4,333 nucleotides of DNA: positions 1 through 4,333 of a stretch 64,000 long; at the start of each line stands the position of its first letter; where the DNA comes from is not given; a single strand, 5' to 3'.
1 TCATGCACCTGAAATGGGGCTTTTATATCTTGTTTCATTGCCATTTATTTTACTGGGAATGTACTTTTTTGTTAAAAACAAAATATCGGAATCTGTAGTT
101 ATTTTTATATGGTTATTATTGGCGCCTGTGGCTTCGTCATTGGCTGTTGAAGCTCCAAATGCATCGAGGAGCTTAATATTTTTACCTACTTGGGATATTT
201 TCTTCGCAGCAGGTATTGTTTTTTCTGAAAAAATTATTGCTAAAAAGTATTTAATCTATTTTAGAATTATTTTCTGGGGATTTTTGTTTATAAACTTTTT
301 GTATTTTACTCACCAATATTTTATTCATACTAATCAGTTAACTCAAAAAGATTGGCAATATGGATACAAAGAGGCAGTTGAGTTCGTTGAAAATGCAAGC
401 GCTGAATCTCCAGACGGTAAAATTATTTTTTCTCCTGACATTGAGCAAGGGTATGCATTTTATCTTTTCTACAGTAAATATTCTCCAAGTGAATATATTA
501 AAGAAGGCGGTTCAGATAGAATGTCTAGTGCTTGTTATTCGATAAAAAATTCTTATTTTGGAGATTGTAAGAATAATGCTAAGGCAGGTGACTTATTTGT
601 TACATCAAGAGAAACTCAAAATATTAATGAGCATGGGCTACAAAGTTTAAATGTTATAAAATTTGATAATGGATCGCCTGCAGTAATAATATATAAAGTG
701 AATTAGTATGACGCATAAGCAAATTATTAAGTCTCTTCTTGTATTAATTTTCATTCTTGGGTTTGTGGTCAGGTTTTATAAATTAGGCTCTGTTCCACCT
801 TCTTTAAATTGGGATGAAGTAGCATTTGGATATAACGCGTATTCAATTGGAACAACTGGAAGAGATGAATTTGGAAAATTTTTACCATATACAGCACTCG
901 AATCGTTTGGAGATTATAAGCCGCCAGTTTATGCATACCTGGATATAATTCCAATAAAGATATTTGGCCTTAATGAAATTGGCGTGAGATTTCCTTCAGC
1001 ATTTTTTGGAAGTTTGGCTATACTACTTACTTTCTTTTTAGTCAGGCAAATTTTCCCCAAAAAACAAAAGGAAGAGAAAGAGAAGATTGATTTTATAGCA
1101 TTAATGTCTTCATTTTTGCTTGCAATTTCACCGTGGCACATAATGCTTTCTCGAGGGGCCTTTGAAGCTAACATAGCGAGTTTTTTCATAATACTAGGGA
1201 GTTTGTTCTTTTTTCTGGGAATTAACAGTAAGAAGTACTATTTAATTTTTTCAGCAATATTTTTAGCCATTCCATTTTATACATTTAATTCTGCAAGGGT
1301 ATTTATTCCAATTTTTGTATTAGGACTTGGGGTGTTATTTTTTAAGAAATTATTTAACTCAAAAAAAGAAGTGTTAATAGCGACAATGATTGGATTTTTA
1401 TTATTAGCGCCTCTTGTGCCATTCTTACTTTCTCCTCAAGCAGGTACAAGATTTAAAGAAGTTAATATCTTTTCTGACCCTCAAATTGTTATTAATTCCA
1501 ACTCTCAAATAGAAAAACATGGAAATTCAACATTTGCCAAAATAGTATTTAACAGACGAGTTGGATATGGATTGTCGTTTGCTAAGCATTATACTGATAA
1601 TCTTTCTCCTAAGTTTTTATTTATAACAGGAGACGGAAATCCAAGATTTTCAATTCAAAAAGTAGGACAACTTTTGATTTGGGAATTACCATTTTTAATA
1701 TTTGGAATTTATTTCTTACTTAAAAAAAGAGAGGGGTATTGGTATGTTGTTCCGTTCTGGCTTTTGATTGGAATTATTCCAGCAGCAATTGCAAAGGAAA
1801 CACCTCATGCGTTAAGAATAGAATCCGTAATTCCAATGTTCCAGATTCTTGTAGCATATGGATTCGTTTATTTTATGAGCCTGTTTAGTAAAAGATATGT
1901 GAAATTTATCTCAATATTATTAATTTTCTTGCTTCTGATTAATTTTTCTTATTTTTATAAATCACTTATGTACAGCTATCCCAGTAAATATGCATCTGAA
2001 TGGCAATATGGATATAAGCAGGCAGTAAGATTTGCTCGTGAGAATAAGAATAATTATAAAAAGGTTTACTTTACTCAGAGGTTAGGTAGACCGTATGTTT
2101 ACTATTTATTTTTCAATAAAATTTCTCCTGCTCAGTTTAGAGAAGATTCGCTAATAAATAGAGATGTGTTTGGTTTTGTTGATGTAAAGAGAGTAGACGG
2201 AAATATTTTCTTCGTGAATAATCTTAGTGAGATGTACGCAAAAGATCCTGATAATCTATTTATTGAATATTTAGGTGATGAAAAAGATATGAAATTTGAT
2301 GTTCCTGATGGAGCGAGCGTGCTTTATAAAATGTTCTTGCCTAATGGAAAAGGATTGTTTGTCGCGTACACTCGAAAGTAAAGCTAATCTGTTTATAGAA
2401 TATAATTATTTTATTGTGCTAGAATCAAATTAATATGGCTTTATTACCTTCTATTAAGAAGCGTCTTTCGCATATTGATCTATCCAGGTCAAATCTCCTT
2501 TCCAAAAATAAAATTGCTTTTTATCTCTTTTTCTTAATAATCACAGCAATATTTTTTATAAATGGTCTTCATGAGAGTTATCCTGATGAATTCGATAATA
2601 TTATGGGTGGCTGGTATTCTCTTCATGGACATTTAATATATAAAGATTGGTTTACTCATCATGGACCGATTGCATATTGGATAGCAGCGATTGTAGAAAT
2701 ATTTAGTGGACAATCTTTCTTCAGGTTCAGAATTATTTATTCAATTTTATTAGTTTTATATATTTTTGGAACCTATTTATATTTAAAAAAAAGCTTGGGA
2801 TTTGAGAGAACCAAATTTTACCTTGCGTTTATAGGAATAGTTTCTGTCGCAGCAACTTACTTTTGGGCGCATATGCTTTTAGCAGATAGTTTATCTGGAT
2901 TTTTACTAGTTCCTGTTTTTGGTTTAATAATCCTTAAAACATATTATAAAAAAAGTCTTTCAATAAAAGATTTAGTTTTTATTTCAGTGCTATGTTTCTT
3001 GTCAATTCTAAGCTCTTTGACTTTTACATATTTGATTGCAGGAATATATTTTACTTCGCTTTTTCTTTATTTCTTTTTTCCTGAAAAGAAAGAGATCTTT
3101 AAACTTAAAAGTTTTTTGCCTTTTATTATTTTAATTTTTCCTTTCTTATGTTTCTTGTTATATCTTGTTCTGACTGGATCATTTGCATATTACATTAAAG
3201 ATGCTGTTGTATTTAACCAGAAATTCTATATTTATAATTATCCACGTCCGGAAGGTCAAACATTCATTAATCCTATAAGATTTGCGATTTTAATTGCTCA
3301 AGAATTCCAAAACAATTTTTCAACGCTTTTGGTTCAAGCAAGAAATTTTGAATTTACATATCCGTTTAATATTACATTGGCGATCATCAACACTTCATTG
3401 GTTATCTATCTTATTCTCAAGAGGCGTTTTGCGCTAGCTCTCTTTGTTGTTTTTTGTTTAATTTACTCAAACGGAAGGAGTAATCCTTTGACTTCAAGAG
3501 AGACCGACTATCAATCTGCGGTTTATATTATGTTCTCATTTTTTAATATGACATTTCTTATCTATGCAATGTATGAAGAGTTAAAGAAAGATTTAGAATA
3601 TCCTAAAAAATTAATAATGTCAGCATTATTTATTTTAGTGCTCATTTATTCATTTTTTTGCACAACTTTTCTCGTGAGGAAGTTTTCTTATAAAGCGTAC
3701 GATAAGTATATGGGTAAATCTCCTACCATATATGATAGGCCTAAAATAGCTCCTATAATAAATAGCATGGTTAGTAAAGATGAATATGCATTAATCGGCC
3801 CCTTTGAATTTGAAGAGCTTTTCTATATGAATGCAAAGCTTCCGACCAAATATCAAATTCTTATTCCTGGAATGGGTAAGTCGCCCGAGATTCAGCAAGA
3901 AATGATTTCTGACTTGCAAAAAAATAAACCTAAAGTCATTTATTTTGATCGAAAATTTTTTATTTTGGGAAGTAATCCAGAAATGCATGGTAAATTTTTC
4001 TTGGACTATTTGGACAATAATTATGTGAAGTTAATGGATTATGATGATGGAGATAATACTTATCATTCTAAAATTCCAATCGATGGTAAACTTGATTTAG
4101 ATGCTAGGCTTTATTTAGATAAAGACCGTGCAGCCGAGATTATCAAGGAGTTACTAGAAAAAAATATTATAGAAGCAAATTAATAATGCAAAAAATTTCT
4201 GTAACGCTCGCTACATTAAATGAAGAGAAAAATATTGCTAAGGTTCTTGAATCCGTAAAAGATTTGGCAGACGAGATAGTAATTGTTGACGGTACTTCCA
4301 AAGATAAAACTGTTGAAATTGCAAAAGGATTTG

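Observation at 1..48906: A 49-kb, about 45-gene unidirectional glycosylation island built around roughly nine GT-C-like membrane transferases and several polyprenol-P sugar synthases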

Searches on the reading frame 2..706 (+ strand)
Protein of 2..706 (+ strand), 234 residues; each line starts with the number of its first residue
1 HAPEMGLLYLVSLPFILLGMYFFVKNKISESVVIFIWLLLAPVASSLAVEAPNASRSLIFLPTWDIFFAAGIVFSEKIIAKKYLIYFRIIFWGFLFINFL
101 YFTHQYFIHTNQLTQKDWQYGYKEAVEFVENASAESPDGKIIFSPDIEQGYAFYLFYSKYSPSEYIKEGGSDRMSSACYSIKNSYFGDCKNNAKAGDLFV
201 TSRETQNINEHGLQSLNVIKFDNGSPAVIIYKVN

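Call 3: search_protein_families(library=pfam, proteins=[window:2-706:+], max_evalue=0.01)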
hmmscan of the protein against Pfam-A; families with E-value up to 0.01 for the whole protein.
window:2-706:+ (234 aa): 0 families

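Call 12: search_protein_families(library=ncbifam, proteins=[window:2-706:+], max_evalue=1)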
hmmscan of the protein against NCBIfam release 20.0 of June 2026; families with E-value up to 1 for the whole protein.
window:2-706:+ (234 aa): 0 families

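Call 13: search_protein_families(library=pfam, proteins=[window:2-706:+], max_evalue=10)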
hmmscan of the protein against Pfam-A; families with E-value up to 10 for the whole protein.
window:2-706:+ (234 aa): 0 families

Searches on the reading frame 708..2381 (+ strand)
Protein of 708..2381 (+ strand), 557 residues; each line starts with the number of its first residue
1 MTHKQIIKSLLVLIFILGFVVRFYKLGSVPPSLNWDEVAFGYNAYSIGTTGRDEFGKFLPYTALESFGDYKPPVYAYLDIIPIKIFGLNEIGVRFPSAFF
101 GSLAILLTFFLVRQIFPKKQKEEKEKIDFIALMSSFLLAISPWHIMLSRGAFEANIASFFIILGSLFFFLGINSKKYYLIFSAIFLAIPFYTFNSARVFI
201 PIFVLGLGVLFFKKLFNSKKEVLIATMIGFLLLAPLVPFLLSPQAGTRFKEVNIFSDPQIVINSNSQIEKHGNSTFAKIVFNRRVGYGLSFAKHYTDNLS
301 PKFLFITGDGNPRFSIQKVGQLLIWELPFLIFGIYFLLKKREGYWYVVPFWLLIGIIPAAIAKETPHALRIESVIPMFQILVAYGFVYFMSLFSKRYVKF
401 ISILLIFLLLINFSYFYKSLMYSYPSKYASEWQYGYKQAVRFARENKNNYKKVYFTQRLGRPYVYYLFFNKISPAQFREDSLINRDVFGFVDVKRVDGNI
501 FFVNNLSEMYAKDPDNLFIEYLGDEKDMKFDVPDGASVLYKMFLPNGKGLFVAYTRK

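Call 3: search_protein_families(library=pfam, proteins=[window:708-2381:+], max_evalue=0.01)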
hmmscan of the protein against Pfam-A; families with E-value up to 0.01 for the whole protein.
window:708-2381:+ (557 aa): 1 family
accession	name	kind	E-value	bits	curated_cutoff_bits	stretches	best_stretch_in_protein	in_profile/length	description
PF13231.12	PMT_2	-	3.1e-09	37.7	26.1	1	71-237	2-158/160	Dolichyl-phosphate-mannose-protein mannosyltransferase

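Call 12: search_protein_families(library=ncbifam, proteins=[window:708-2381:+], max_evalue=1)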
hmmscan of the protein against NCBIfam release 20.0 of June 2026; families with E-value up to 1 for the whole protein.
window:708-2381:+ (557 aa): 1 family
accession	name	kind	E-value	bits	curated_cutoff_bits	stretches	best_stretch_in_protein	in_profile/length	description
TIGR03663.1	TIGR03663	subfamily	3.1e-08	33.1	126.25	1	10-215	3-186/435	flippase activity-associated protein Agl23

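Call 79: find_encoding_contigs(protein=window:708-2381:+, flank=10000, max_places=3)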
Protein window:708-2381:+ (557 aa): no gene with exactly this product is on record in the collection.

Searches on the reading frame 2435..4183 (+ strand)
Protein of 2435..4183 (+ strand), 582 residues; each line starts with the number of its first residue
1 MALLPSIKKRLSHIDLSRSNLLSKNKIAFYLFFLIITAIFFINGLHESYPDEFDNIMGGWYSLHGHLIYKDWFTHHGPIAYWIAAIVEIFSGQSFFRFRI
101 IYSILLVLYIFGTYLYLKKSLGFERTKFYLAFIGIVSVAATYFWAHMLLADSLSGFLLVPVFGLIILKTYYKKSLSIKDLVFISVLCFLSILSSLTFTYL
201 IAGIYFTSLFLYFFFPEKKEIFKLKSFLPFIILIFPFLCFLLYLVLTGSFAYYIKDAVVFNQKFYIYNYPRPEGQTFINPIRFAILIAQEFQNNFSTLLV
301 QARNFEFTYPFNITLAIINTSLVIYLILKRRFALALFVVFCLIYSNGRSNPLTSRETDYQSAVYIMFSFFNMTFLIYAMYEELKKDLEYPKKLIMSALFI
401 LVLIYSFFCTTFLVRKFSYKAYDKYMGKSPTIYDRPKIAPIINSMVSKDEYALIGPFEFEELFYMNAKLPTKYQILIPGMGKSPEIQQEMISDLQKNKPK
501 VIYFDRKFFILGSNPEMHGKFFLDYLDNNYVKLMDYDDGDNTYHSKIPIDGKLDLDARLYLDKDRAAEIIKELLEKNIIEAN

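Call 3: search_protein_families(library=pfam, proteins=[window:2435-4183:+], max_evalue=0.01)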
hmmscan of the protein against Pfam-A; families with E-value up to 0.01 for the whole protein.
window:2435-4183:+ (582 aa): 0 families

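Call 12: search_protein_families(library=ncbifam, proteins=[window:2435-4183:+], max_evalue=1)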
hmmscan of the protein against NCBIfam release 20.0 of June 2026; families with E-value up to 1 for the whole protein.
window:2435-4183:+ (582 aa): 0 families

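Call 13: search_protein_families(library=pfam, proteins=[window:2435-4183:+], max_evalue=10)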
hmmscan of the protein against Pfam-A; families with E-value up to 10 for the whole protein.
window:2435-4183:+ (582 aa): 0 families

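Call 20: find_homologous_proteins(query=window:2435-4183:+)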
Query window:2435-4183:+ (582 aa): 353 proteins with E <= 0.001 among 8000 candidates; the best 120 are listed.
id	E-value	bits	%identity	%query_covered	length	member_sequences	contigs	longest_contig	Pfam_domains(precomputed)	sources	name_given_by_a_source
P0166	0.0e+0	1282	100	100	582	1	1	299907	-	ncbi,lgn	-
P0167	5.2e-269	912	68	100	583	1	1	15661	-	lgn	-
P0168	1.1e-234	799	62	97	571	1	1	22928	-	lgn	-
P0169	1.9e-234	798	63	96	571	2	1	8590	-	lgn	-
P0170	9.8e-234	796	63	93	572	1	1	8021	-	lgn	-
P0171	2.7e-223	761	60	97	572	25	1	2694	-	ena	-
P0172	1.1e-218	746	56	100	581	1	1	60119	-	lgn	-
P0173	1.1e-216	739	57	100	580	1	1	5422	-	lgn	-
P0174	6.4e-215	734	59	95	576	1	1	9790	-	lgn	-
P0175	4.2e-214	731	55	99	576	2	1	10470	-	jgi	-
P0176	3.2e-213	728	58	93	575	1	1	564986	-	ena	-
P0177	3.7e-212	724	55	100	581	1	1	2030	-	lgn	-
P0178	1.7e-210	719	60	92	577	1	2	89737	-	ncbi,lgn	-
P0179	1.9e-209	715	55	98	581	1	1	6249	-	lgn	-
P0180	2.4e-209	715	57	97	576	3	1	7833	-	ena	-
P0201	8.9e-183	627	52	93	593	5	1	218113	-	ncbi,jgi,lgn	-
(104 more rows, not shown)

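Call 41: search_protein_representatives(alignment_id=A3)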
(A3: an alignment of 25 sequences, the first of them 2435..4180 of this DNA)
Query: 25 sequences, 578 profile positions. Proteins with E-value up to 0.001 (for the whole library): 1198; up to 1e-10: 592; up to 1e-30: 167. The best 150 are listed.
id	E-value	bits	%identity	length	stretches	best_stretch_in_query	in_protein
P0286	6.4e-217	738.5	-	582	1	12-576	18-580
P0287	5.3e-216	735.5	-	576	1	12-576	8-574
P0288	4.2e-215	732.5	-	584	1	13-573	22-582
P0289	9.0e-206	701.7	-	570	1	21-576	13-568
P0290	7.2e-197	672.3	-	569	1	15-575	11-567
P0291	1.5e-195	667.9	-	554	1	18-576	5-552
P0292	1.7e-190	651.2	-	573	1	12-574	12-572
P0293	4.2e-186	636.7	-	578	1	9-575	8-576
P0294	1.4e-185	635.0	-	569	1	14-575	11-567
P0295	3.2e-185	633.8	-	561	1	21-575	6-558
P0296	1.7e-176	605.0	-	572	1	8-573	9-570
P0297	1.0e-174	599.2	-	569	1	15-572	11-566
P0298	7.6e-174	596.3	-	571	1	14-575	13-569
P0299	1.5e-172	591.9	-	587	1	19-573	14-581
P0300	1.7e-163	562.1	-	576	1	18-572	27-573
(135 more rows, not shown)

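Call 44: search_protein_families(library=pfam, alignment_id=A4, max_evalue=0.01)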
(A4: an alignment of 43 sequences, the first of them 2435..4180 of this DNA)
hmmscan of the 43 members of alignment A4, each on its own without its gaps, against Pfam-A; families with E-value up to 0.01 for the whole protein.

A. member 1, window:2435-4180:+ (582 aa): 0 families

B. families by the number of members that match (of 43 scanned): 2 families
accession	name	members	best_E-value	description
PF04138.20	GtrA_DPMS_TM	5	2.1e-26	GtrA/DPMS, transmembrane domain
PF13231.12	PMT_2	3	1.2e-08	Dolichyl-phosphate-mannose-protein mannosyltransferase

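Call 74: find_encoding_contigs(protein=P0176, flank=6000, max_places=1)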
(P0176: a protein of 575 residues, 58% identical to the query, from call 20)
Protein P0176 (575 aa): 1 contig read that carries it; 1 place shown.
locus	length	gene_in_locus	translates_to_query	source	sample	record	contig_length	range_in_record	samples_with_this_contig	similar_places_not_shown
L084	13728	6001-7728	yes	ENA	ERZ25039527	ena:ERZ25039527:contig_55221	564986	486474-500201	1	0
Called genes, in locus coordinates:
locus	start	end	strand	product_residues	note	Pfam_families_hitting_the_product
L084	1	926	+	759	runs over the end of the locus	PF09586:YfhO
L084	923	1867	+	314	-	PF00535:Glycos_transf_2, PF13641:Glyco_tranf_2_3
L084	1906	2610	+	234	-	PF00535:Glycos_transf_2, PF13641:Glyco_tranf_2_3 (weak)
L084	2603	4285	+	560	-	PF13231:PMT_2 (weak)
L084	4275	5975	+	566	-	PF13231:PMT_2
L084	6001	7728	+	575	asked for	-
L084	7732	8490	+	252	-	PF00535:Glycos_transf_2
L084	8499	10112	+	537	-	-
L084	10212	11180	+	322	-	PF01073:3Beta_HSD, PF01370:Epimerase, PF02719:Polysacc_synt_2, PF04321:RmlD_sub_bind, PF05368:NmrA, PF07993:NAD_binding_4 (faint), PF13460:NAD_binding_10 (weak), PF16363:GDP_Man_Dehyd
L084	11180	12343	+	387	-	-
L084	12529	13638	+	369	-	PF13439:Glyco_transf_4, PF00534:Glycos_transf_1, PF13692:Glyco_trans_1_4, PF20706:GT4-conflict (weak)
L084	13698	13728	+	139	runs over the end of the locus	PF22296:bAvd (weak), PF05635:23S_rRNA_IVP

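Call 75: find_encoding_contigs(protein=P0201, flank=6000, max_places=1)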
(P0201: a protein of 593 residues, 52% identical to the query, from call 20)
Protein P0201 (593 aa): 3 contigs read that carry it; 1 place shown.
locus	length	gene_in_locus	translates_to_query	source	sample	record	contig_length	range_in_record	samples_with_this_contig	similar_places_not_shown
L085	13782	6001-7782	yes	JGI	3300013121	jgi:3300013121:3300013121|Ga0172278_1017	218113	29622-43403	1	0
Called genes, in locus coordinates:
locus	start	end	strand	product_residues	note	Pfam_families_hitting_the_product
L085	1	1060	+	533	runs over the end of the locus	PF13231:PMT_2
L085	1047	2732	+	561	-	PF02366:PMT (weak), PF13231:PMT_2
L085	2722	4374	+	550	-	PF02366:PMT, PF13231:PMT_2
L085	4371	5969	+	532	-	-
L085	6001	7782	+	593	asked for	-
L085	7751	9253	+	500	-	-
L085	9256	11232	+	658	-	-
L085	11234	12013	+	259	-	PF00535:Glycos_transf_2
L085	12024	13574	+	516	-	PF13231:PMT_2 (weak)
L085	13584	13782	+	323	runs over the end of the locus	PF01073:3Beta_HSD, PF01370:Epimerase, PF02719:Polysacc_synt_2, PF04321:RmlD_sub_bind, PF08659:KR (weak), PF13460:NAD_binding_10 (weak), PF16363:GDP_Man_Dehyd, PF07993:NAD_binding_4 (weak)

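Call 80: find_encoding_contigs(protein=P0166, flank=10000, max_places=3)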
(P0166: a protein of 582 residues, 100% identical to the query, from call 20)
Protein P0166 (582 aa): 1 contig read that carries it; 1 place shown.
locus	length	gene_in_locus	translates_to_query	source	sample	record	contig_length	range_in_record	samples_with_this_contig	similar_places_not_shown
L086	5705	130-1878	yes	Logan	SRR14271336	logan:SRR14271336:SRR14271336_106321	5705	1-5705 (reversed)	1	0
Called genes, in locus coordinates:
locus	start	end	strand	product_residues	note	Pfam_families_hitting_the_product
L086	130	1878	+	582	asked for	-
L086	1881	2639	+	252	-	PF00535:Glycos_transf_2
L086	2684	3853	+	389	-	PF01041:DegT_DnrJ_EryC1, PF01053:Cys_Met_Meta_PP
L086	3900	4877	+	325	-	PF00106:adh_short (weak), PF01073:3Beta_HSD, PF01370:Epimerase, PF02719:Polysacc_synt_2, PF04321:RmlD_sub_bind, PF05368:NmrA (weak), PF08659:KR (weak), PF16363:GDP_Man_Dehyd, +2 more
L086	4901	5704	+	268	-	?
